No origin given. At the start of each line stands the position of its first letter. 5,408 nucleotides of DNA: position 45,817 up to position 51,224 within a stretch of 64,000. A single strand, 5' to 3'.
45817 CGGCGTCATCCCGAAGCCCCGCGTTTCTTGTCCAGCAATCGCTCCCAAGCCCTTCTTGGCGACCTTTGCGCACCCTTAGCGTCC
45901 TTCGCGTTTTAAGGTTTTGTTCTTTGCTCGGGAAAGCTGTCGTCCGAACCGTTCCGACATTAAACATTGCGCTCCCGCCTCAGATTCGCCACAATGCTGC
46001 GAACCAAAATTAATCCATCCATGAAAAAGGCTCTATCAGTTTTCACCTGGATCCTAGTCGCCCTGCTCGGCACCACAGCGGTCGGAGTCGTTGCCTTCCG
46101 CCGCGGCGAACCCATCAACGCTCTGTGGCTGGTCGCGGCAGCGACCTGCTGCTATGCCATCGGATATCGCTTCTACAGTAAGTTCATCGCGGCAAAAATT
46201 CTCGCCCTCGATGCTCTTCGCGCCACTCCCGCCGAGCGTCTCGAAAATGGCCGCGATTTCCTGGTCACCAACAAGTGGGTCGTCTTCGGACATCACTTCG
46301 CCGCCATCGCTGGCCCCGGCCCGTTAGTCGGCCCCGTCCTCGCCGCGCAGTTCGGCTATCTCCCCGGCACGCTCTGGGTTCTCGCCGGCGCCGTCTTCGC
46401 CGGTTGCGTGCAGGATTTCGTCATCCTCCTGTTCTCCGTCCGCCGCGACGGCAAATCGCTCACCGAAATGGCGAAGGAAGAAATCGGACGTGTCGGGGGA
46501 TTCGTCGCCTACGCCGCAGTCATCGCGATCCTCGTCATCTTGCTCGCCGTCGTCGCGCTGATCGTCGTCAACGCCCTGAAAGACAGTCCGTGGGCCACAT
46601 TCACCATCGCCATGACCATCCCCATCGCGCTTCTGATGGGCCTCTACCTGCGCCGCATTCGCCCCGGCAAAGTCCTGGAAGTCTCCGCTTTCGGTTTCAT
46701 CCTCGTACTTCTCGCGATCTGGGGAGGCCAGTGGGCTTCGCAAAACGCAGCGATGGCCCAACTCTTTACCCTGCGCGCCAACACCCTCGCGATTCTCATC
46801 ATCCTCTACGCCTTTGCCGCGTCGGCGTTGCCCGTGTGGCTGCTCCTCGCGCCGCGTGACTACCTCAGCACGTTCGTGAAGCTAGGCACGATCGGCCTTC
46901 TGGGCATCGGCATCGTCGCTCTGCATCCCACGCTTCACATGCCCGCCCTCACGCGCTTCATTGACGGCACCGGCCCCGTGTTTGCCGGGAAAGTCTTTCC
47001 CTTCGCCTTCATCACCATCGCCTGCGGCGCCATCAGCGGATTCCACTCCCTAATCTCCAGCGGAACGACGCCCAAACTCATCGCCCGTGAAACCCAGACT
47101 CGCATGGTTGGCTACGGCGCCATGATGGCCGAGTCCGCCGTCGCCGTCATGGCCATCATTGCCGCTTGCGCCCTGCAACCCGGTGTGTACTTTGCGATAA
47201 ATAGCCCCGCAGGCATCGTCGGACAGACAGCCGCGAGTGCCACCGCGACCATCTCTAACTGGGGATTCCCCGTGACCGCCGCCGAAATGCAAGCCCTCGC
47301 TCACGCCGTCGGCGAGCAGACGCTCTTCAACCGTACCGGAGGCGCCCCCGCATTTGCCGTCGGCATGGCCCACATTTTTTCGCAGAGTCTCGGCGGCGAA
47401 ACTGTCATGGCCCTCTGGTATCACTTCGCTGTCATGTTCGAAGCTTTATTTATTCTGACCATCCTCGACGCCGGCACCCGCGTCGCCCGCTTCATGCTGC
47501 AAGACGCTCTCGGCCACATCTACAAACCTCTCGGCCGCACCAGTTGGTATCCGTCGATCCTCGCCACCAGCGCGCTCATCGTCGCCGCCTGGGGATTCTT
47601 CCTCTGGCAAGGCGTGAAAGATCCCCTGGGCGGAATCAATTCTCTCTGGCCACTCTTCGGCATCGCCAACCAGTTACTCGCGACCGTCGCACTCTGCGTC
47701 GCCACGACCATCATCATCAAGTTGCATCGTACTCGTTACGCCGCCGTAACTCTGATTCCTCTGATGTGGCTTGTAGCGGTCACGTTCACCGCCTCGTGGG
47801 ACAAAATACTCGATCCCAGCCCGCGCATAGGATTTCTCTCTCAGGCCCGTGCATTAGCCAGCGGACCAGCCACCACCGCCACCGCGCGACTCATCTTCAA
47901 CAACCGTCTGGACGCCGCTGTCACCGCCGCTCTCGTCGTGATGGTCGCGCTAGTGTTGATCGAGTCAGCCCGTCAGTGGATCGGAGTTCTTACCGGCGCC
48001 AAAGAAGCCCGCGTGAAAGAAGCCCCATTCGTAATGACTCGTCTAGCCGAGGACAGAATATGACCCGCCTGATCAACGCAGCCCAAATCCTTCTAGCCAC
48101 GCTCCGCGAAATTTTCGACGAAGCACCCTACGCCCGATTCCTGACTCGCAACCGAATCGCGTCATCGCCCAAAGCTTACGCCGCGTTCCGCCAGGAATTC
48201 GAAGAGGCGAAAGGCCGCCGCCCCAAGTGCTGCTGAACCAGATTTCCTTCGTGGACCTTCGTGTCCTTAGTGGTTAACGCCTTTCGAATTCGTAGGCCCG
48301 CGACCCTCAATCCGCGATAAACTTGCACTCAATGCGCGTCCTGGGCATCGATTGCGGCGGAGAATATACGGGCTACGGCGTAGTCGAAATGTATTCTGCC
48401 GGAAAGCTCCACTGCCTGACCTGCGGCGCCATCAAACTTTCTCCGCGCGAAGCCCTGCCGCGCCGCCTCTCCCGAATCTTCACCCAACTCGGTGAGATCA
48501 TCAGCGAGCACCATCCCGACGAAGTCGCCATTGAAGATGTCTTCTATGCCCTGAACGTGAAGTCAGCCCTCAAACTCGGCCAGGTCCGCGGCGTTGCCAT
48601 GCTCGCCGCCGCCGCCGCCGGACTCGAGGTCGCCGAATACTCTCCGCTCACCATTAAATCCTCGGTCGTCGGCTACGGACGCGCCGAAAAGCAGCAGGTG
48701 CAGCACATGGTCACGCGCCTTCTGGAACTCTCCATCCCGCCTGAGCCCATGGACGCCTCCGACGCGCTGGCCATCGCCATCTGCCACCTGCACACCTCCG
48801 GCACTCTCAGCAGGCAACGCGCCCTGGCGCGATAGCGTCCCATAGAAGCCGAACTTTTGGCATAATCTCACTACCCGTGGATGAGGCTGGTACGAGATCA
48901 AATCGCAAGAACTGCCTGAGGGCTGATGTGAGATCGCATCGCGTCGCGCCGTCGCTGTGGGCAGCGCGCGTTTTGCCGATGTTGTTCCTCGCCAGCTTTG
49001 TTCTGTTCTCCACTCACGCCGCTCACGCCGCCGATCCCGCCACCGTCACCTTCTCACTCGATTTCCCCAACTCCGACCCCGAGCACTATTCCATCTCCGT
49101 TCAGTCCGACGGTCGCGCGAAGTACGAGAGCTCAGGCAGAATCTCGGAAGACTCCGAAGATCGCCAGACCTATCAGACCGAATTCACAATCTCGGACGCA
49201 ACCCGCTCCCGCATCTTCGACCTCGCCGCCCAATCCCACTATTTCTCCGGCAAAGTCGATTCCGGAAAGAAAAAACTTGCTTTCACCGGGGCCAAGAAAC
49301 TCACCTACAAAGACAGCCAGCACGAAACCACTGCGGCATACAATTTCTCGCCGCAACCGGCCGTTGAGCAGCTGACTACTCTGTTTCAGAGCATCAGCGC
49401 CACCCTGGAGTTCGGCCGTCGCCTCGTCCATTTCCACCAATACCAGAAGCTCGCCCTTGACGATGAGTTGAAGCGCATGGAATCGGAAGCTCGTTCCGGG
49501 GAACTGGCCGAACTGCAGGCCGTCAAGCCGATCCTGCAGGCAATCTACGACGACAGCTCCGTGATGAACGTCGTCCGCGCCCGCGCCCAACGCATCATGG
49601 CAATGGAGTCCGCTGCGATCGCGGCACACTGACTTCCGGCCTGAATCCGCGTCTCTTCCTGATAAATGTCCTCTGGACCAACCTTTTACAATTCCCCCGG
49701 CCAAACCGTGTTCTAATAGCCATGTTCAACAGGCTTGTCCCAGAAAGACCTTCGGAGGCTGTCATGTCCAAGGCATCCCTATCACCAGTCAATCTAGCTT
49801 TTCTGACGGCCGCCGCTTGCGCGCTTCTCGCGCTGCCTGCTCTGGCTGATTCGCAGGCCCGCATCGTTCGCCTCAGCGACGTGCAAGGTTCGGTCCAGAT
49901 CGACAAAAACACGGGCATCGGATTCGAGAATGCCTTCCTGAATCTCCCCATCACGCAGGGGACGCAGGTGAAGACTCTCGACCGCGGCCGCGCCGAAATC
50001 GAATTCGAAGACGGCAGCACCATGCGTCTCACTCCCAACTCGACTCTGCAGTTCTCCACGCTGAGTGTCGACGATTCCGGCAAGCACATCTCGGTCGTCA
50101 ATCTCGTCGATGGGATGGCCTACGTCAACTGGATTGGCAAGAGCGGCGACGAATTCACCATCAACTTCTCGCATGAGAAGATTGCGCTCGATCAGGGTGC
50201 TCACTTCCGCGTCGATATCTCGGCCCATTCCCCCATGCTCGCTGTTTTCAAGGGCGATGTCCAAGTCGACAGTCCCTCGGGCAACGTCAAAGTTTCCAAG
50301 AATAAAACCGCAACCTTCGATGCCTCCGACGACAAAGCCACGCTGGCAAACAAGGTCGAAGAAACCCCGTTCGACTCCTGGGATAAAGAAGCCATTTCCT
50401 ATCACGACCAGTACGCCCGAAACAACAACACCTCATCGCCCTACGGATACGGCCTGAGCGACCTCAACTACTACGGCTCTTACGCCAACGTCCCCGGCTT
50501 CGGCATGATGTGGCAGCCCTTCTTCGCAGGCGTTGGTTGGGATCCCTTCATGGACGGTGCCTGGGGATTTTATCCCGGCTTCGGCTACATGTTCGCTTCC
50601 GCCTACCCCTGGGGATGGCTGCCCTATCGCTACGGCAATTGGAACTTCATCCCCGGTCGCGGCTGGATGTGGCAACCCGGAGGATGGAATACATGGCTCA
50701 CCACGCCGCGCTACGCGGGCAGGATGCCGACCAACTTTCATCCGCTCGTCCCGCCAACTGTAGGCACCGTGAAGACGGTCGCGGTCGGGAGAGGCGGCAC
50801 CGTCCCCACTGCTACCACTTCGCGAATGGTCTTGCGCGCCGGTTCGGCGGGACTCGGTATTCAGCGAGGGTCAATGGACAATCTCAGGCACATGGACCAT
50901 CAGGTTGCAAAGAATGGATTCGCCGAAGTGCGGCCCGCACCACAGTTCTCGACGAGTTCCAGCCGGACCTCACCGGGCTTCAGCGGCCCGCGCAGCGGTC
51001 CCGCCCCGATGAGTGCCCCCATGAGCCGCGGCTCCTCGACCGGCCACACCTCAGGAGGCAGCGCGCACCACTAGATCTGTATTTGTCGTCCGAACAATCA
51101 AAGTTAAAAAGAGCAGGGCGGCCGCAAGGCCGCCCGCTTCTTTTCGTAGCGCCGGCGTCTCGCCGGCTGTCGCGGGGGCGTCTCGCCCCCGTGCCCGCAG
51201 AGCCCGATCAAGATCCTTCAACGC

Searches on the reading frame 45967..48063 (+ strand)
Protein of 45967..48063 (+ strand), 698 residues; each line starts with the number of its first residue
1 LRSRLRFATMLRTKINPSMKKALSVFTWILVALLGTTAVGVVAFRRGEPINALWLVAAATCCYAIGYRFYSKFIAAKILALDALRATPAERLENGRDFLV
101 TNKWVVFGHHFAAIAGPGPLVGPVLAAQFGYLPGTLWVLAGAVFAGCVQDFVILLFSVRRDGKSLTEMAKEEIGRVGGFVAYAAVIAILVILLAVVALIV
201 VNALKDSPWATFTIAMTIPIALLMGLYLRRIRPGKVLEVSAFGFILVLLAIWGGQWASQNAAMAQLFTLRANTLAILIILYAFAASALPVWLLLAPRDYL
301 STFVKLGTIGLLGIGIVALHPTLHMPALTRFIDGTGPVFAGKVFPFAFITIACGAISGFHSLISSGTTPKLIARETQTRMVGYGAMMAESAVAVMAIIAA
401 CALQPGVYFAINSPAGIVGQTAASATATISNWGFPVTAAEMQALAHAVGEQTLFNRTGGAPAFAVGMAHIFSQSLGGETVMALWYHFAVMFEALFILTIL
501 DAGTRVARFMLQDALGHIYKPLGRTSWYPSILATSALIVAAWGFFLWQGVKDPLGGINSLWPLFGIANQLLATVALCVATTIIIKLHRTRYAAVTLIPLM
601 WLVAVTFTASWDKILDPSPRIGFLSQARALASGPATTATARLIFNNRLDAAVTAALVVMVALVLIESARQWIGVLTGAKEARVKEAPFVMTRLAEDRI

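Call 76: search_protein_families(library=pfam, proteins=[window:45967-48063:+], max_evalue=0.00001)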
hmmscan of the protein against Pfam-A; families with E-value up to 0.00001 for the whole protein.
window:45967-48063:+ (698 aa): 1 family
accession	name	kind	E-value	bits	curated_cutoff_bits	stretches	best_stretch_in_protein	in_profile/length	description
PF02554.20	CstA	-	5e-248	824.8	27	1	51-609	1-560/560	Carbon starvation protein CstA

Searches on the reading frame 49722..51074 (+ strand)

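Call 76: search_protein_families(library=pfam, proteins=[window:49722-51074:+], max_evalue=0.00001)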
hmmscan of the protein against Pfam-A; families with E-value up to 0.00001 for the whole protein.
window:49722-51074:+ (450 aa): 2 families
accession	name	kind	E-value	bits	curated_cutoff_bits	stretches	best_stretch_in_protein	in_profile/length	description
PF20245.3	DUF6600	-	4.4e-15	56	27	1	247-330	3-91/102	Family of unknown function (DUF6600)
PF04773.18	FecR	-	9.4e-11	42.5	24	1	82-181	2-97/97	FecR protein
